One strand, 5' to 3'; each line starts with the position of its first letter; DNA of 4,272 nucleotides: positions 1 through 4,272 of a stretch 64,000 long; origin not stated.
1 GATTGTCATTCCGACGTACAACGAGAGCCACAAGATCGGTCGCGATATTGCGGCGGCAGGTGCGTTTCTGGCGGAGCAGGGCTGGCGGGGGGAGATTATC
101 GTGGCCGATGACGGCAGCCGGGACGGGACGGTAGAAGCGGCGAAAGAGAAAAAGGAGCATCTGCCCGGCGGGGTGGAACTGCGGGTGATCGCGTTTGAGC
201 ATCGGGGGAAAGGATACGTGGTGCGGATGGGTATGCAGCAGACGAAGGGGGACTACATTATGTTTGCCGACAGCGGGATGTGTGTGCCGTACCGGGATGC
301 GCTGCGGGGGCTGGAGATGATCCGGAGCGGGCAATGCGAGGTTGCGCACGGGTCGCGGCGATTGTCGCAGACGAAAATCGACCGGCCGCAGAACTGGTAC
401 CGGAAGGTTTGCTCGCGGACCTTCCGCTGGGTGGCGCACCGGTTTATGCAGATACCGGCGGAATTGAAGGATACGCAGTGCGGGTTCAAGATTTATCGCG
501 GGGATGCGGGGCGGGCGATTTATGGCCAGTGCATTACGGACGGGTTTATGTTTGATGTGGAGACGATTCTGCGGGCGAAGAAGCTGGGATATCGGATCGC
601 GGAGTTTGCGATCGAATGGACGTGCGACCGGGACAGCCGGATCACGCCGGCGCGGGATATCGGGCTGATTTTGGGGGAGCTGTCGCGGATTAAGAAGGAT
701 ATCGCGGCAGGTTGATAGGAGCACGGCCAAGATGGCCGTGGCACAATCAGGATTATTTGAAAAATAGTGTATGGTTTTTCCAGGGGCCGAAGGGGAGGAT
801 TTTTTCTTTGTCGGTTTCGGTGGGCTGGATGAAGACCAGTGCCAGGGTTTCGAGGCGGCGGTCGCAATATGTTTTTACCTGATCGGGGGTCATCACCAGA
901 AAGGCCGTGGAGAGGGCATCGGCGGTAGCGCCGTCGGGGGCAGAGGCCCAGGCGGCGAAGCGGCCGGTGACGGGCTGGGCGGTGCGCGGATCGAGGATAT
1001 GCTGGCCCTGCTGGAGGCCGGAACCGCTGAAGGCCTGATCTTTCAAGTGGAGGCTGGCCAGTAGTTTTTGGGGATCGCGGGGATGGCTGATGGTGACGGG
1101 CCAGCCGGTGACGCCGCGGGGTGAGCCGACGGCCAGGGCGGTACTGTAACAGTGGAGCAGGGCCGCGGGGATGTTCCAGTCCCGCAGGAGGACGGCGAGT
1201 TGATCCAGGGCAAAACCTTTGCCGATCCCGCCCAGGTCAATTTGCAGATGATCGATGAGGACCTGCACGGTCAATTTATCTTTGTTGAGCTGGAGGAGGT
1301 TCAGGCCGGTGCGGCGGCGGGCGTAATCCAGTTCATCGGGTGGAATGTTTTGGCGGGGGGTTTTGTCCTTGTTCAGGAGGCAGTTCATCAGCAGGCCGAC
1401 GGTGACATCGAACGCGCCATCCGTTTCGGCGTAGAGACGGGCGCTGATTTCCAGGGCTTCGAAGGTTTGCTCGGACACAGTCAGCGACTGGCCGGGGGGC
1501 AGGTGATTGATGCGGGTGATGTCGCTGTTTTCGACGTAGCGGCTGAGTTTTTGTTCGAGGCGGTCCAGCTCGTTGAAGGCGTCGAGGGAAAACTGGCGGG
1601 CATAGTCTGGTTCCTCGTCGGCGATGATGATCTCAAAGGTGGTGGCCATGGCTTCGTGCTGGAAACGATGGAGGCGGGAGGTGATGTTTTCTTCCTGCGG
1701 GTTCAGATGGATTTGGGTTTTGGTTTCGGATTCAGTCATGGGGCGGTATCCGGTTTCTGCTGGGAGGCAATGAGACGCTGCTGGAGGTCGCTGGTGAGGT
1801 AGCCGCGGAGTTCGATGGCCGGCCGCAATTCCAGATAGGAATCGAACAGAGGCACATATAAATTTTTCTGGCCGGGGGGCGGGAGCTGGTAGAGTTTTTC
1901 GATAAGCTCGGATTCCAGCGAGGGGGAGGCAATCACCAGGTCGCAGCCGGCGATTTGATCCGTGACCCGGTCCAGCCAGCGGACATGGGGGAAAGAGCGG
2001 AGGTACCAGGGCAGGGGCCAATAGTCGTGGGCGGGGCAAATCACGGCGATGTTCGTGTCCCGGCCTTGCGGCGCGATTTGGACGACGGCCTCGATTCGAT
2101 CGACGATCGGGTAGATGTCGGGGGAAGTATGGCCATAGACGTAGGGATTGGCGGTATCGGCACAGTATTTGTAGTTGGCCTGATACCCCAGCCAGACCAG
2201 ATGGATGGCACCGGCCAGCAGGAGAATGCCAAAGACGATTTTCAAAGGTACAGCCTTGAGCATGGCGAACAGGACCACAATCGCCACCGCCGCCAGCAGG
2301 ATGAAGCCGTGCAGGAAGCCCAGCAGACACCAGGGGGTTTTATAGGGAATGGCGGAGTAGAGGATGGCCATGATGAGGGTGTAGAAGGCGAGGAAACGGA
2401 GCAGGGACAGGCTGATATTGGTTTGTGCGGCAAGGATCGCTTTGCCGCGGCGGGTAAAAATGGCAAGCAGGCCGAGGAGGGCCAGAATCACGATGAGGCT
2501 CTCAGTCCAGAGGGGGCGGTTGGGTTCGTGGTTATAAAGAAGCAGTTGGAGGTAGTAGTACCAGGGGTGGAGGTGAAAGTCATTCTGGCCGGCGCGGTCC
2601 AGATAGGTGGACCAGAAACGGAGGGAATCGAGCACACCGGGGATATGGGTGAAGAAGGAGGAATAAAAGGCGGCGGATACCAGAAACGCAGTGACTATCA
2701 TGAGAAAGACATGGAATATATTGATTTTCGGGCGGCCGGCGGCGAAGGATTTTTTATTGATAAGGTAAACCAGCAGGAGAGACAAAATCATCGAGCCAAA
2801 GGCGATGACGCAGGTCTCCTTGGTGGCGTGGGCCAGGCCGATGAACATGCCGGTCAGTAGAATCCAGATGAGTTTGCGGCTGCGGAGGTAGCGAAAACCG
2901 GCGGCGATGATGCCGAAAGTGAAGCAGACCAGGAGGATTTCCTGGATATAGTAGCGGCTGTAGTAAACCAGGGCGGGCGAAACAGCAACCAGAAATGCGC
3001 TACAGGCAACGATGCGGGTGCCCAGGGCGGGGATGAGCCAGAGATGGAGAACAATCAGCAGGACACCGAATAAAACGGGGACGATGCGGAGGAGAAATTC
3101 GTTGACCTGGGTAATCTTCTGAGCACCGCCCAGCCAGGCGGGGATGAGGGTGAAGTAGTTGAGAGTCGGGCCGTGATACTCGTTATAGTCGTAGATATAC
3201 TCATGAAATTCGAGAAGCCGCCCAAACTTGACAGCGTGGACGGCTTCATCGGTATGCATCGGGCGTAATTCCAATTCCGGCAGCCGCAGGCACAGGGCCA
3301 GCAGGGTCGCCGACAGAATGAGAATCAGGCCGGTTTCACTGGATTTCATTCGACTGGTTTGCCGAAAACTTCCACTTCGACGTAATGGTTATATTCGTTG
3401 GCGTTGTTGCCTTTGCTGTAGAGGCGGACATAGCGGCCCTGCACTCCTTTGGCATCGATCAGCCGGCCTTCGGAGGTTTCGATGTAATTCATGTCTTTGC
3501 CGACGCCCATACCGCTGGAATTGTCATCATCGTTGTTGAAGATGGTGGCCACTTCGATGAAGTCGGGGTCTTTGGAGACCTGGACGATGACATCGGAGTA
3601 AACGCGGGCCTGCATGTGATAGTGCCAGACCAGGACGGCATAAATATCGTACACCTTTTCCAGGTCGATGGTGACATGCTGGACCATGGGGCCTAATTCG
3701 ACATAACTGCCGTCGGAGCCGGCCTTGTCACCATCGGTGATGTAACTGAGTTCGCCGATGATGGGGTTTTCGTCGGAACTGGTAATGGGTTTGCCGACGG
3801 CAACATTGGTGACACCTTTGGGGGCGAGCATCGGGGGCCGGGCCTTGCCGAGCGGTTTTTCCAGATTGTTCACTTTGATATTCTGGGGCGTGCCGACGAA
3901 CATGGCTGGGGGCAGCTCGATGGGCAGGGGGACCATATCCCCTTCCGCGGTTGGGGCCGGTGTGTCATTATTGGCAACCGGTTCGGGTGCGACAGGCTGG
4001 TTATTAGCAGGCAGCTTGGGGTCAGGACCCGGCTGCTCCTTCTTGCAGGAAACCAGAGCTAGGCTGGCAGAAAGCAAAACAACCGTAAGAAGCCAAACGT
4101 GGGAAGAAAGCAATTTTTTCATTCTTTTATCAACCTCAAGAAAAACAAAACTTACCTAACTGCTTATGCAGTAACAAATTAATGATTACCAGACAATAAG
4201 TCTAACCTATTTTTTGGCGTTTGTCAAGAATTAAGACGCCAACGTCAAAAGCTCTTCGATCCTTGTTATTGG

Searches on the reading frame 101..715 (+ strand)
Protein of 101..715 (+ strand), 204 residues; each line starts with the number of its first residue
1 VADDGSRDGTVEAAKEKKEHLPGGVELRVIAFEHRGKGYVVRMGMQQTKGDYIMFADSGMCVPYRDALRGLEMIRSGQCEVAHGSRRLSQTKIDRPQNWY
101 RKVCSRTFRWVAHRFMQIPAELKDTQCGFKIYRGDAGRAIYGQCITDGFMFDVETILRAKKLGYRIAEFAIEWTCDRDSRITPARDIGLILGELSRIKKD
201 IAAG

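Call 30: search_protein_families(library=pfam, proteins=[window:101-715:+], max_evalue=10)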
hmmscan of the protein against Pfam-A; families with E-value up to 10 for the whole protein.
window:101-715:+ (204 aa): 2 families
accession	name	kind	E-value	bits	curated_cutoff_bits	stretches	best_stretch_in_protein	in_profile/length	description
PF00535.33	Glycos_transf_2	-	3.2e-11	43.9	23.3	1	2-116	33-143/168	Glycosyl transferase family 2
PF13506.12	Glyco_transf_21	-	0.038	13.9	21.7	1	40-68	21-48/174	Glycosyl transferase family 21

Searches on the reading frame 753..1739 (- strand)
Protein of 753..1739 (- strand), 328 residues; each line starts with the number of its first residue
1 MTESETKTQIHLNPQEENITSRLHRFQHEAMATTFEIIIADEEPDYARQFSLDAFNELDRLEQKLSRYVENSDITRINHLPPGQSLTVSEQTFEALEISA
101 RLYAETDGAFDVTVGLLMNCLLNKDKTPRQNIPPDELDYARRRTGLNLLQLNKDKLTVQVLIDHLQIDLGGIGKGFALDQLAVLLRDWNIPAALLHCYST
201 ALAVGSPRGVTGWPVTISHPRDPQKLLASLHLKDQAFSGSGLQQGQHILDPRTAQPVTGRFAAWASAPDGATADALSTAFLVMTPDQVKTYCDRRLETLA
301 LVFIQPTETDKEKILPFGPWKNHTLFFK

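Call 30: search_protein_families(library=pfam, proteins=[window:753-1739:-], max_evalue=10)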
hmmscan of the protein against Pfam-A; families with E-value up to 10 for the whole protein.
window:753-1739:- (328 aa): 1 family
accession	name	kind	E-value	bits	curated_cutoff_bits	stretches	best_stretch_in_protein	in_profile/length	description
PF02424.20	ApbE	-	9.7e-49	166.7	25.6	1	31-300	1-263/266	ApbE family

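Call 87: search_protein_families(library=ncbifam, proteins=[window:753-1739:-], max_evalue=0.001)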
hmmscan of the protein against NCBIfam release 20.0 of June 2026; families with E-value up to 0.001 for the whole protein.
window:753-1739:- (328 aa): 1 family
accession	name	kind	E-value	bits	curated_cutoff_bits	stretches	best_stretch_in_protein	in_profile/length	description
NF007774.0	PRK10461.1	equivalog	7.4e-28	97.4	498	1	19-307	30-330/351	FAD:protein FMN transferase ApbE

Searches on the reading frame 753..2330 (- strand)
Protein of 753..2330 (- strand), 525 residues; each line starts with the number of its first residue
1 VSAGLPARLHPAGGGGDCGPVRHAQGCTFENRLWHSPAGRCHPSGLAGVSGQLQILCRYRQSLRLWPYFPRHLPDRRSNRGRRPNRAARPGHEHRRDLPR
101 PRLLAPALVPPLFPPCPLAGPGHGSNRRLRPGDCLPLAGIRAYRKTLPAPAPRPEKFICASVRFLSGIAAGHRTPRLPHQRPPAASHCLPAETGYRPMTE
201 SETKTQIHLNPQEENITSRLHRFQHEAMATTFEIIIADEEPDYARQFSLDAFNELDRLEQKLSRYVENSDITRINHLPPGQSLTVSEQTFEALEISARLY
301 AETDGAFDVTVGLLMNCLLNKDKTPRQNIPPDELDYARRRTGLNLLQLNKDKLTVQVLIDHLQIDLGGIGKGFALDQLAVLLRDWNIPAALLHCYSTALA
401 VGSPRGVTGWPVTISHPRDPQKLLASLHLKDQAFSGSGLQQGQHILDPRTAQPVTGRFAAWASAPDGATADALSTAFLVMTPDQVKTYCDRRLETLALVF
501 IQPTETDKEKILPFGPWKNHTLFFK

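Call 5: search_protein_families(library=pfam, proteins=[window:753-2330:-], max_evalue=0.01)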
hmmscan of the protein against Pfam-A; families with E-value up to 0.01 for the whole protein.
window:753-2330:- (525 aa): 1 family
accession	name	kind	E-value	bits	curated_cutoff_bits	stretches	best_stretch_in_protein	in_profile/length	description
PF02424.20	ApbE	-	3.9e-48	164.7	25.6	1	228-497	1-263/266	ApbE family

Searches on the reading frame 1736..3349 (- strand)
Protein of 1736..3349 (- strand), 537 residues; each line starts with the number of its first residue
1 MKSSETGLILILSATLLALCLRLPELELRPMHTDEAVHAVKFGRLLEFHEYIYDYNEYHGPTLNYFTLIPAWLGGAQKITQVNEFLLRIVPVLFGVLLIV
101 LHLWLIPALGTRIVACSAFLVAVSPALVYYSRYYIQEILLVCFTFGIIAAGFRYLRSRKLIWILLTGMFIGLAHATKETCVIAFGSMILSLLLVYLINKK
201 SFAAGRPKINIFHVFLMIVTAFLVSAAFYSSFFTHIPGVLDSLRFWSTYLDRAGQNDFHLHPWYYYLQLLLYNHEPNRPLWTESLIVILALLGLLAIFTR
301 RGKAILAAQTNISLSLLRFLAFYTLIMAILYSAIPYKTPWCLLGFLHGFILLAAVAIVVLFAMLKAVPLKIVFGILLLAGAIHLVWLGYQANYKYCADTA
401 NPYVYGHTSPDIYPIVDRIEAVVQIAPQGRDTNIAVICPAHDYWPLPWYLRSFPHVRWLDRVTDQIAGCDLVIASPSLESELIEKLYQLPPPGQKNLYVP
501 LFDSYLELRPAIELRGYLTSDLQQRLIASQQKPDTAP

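Call 5: search_protein_families(library=pfam, proteins=[window:1736-3349:-], max_evalue=0.01)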
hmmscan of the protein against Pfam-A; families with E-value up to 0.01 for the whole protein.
window:1736-3349:- (537 aa): 2 families
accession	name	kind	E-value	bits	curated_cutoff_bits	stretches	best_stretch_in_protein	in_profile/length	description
PF02366.24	PMT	-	5.9e-10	39.6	22.7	1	75-234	73-238/245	Dolichyl-phosphate-mannose-protein mannosyltransferase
PF13231.12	PMT_2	-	2.4e-08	34.8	26.1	1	75-219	12-154/160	Dolichyl-phosphate-mannose-protein mannosyltransferase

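Call 86: search_solved_structures(query=window:1736-3349:-, max_evalue=1)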
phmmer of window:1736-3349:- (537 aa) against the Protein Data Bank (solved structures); distinct sequences matched with E-value up to 1: 0.

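Call 87: search_protein_families(library=ncbifam, proteins=[window:1736-3349:-], max_evalue=0.001)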
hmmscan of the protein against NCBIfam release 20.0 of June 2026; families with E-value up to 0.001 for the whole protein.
window:1736-3349:- (537 aa): 1 family
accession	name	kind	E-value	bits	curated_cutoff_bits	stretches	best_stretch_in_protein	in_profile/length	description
TIGR03663.1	TIGR03663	subfamily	7.7e-56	189.9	126.25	1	11-452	4-429/435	flippase activity-associated protein Agl23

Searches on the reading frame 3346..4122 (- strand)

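Call 5: search_protein_families(library=pfam, proteins=[window:3346-4122:-], max_evalue=0.01)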
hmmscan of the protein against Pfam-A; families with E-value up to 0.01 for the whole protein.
window:3346-4122:- (258 aa): 2 families
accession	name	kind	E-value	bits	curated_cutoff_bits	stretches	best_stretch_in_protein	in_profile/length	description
PF00754.31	F5_F8_type_C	-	2.6e-06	28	28.2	1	124-250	13-127/127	F5/8 type C domain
PF22633.2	F5_F8_type_C_2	-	1.3e-05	26.1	27.8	1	128-233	2-90/91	NedA-like, galactose-binding domain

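Call 87: search_protein_families(library=ncbifam, proteins=[window:3346-4122:-], max_evalue=0.001)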
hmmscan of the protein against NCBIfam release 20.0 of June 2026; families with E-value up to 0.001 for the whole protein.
window:3346-4122:- (258 aa): 0 families
